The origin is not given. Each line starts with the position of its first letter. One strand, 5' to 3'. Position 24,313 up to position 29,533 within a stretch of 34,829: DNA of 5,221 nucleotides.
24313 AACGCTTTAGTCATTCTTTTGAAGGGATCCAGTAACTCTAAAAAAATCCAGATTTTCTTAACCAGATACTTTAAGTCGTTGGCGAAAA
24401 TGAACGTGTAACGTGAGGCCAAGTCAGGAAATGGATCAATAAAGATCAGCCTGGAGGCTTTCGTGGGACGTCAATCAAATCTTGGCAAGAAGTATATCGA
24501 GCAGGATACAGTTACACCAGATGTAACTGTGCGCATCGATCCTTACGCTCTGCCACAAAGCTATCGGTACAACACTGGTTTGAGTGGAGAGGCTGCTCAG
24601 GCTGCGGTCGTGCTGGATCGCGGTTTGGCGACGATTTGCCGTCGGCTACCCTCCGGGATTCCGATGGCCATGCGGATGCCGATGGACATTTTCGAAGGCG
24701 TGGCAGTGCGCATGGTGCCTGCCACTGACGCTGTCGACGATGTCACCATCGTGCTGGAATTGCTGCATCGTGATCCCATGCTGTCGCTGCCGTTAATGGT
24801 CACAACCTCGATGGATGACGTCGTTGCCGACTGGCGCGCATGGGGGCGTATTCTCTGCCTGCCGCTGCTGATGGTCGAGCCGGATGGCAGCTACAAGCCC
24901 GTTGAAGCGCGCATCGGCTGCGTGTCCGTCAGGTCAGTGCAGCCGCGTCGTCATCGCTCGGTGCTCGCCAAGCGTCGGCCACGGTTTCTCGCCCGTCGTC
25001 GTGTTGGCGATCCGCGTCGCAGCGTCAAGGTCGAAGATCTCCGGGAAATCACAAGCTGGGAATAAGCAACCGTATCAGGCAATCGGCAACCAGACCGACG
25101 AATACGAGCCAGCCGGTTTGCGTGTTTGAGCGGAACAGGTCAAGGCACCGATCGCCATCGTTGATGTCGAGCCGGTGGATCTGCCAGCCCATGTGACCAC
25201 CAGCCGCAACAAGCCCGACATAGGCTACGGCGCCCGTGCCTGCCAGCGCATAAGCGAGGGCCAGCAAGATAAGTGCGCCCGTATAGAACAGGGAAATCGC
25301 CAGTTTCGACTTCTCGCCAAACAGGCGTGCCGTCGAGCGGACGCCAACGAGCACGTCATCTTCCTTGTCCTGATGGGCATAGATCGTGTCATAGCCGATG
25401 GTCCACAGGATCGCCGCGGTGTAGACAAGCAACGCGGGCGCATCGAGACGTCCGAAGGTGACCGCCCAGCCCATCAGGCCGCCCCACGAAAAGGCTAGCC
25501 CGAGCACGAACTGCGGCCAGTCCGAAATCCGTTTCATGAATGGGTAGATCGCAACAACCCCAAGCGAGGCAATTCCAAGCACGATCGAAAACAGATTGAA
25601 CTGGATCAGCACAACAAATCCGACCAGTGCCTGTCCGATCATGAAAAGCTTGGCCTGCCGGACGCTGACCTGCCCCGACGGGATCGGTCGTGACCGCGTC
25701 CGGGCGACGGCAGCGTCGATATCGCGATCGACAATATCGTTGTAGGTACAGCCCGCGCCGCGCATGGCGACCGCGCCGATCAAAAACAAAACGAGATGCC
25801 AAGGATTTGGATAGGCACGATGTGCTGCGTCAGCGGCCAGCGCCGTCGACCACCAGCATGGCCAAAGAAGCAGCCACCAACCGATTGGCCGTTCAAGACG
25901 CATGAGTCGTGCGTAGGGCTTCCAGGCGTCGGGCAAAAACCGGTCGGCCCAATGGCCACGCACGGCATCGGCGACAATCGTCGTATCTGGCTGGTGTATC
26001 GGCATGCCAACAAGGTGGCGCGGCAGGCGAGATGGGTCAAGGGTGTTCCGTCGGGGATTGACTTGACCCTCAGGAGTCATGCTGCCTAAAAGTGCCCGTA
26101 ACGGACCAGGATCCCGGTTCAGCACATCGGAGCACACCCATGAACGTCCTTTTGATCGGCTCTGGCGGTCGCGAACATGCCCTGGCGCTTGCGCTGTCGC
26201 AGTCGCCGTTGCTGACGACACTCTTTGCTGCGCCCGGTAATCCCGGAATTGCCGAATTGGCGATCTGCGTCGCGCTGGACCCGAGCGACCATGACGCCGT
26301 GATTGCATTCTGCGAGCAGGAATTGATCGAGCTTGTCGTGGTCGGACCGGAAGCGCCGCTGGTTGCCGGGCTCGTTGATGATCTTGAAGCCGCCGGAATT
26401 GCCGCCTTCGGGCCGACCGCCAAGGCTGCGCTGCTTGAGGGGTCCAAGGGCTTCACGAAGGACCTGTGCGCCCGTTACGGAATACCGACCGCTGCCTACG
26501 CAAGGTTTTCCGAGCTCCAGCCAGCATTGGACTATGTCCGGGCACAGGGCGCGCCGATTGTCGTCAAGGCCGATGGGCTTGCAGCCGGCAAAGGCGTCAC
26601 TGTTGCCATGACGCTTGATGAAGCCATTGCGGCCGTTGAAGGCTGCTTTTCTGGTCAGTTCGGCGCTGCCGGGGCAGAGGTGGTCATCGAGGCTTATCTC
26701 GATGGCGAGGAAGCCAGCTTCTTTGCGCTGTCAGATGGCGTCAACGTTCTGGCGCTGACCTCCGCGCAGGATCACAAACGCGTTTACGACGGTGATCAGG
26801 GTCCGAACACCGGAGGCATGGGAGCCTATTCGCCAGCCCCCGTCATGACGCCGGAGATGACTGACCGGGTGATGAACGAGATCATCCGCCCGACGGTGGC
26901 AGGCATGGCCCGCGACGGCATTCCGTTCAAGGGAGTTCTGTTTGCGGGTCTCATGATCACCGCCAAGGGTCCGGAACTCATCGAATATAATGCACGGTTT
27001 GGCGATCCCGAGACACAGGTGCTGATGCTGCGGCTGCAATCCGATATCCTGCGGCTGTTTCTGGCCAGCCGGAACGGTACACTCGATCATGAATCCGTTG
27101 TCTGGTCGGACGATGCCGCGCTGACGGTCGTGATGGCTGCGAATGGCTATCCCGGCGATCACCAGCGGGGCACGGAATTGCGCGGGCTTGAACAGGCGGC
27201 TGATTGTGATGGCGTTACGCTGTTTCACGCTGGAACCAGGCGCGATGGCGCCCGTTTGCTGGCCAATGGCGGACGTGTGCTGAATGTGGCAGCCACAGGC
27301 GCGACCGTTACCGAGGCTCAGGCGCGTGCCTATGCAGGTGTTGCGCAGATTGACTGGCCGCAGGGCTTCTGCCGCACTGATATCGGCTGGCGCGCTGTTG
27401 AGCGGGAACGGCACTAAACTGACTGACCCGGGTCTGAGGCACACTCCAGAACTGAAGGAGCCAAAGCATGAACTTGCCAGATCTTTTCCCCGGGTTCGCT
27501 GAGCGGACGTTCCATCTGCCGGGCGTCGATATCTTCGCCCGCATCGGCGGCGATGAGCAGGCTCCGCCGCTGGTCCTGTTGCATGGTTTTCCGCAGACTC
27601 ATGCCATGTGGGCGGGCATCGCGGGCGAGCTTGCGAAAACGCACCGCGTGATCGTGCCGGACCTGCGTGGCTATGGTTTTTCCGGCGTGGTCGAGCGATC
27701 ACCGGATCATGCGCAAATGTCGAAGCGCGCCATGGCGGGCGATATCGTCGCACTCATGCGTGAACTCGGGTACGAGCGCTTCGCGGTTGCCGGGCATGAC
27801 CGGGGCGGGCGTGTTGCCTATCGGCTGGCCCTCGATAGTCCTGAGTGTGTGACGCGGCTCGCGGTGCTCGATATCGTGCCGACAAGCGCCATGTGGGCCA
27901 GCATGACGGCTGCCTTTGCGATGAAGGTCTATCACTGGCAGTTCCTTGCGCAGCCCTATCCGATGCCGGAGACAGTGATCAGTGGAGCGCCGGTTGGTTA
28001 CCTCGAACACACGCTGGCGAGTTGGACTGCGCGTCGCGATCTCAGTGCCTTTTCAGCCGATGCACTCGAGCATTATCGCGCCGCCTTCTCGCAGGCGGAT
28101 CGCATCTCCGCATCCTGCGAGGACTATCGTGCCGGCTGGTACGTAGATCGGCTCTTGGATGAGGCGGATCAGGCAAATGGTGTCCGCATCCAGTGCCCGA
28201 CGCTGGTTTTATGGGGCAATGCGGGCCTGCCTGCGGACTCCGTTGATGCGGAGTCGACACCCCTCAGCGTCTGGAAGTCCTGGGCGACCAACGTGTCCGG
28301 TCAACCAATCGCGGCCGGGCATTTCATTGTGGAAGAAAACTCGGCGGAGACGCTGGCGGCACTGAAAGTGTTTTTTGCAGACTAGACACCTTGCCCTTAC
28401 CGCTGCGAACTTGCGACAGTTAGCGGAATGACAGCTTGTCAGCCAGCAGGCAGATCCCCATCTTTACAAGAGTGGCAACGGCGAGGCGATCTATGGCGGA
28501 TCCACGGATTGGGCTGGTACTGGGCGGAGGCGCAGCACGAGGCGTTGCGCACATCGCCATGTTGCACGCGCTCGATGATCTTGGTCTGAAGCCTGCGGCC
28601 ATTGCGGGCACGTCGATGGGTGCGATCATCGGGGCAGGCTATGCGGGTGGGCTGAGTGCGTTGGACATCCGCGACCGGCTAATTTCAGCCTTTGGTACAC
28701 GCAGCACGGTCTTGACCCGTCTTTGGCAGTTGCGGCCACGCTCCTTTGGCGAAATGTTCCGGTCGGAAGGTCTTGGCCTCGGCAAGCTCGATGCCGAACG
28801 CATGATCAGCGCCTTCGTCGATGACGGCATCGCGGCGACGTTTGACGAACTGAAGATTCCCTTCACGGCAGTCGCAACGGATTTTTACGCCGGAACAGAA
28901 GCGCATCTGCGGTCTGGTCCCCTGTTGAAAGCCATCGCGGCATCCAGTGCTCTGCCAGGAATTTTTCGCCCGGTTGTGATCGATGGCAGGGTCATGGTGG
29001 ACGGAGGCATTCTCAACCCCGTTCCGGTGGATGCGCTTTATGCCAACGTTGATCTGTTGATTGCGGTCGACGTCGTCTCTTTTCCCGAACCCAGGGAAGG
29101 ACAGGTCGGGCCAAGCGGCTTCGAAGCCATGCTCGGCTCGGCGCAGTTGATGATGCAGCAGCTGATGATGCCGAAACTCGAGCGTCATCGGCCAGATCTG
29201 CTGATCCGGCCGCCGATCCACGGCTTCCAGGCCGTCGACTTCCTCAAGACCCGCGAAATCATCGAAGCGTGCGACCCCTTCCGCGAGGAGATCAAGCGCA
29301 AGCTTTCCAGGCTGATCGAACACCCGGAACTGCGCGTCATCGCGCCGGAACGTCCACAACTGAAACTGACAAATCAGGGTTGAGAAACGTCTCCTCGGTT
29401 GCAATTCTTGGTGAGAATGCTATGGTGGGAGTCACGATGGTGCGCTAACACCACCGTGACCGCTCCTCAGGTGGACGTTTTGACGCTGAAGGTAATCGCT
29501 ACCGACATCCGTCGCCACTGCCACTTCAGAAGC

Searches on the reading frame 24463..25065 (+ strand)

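Call 33: search_protein_families(library=pfam, proteins=[window:24463-25065:+], max_evalue=0.00001)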
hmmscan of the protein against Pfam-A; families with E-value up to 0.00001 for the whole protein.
window:24463-25065:+ (200 aa): 1 family
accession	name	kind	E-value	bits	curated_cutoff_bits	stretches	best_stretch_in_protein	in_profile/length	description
PF19596.4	DUF6101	-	1.8e-41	142.3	27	1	21-188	11-175/184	Family of unknown function (DUF6101)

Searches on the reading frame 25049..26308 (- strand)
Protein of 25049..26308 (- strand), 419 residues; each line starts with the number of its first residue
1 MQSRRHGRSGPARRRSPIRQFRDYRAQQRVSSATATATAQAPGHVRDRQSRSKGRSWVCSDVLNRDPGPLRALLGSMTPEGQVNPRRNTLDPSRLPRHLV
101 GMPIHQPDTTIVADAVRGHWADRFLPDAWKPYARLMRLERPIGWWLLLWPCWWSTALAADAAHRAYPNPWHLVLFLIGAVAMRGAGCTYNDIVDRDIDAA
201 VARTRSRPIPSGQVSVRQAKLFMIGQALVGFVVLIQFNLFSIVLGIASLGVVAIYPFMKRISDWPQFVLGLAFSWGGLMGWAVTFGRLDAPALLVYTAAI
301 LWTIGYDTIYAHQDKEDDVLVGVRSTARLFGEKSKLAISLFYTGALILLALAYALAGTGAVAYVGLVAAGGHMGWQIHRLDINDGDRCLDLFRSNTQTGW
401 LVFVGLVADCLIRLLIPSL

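Call 33: search_protein_families(library=pfam, proteins=[window:25049-26308:-], max_evalue=0.00001)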
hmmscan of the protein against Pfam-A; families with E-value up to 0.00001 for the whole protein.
window:25049-26308:- (419 aa): 1 family
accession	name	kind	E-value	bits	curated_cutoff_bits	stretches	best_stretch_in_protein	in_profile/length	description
PF01040.23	UbiA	-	3.1e-63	213.8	34.2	1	148-392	2-244/250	UbiA prenyltransferase family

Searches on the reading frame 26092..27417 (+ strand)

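Call 33: search_protein_families(library=pfam, proteins=[window:26092-27417:+], max_evalue=0.00001)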
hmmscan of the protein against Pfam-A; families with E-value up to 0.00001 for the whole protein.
window:26092-27417:+ (441 aa): 3 families
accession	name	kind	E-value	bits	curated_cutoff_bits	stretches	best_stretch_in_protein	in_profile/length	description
PF01071.24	GARS_A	-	1.9e-80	269.7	27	1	117-308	1-194/194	Phosphoribosylglycinamide synthetase, ATP-grasp (A) domain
PF02844.21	GARS_N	-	6.1e-37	126.8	29.5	1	17-116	1-100/100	Phosphoribosylglycinamide synthetase, N domain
PF02843.22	GARS_C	-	8e-30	103.5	34.8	1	343-434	1-92/92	Phosphoribosylglycinamide synthetase, C domain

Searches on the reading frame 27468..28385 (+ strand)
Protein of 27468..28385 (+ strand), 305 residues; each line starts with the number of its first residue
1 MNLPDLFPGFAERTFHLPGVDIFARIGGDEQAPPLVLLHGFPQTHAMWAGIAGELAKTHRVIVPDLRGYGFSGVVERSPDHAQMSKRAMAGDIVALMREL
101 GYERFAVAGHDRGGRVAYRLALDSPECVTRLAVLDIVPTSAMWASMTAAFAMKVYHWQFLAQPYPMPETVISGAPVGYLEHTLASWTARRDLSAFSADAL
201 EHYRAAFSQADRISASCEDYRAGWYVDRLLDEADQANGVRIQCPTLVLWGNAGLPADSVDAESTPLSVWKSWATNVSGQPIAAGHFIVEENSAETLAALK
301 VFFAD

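Call 33: search_protein_families(library=pfam, proteins=[window:27468-28385:+], max_evalue=0.00001)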
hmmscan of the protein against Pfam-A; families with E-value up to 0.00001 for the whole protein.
window:27468-28385:+ (305 aa): 2 families
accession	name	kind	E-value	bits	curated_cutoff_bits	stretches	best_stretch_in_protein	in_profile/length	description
PF00561.26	Abhydrolase_1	-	4.4e-24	85.9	25.8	1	33-290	1-243/245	alpha/beta hydrolase fold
PF12697.13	Abhydrolase_6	-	3.8e-14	54.3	26.3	1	35-296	1-215/217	Alpha/beta hydrolase family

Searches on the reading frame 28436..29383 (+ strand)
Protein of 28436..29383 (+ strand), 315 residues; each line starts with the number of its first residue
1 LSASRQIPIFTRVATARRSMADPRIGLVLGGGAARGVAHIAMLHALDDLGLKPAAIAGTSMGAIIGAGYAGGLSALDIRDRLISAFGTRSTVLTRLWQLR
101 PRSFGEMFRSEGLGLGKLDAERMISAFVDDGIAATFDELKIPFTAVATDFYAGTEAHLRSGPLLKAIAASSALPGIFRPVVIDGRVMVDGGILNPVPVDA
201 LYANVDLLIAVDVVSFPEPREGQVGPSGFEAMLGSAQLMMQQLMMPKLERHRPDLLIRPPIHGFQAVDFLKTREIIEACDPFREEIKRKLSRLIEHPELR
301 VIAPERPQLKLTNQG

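Call 33: search_protein_families(library=pfam, proteins=[window:28436-29383:+], max_evalue=0.00001)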
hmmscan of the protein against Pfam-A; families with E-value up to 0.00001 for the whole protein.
window:28436-29383:+ (315 aa): 1 family
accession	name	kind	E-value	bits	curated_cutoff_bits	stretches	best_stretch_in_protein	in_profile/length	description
PF01734.28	Patatin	-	9.7e-29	101.4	27.7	1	27-201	1-190/191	Patatin-like phospholipase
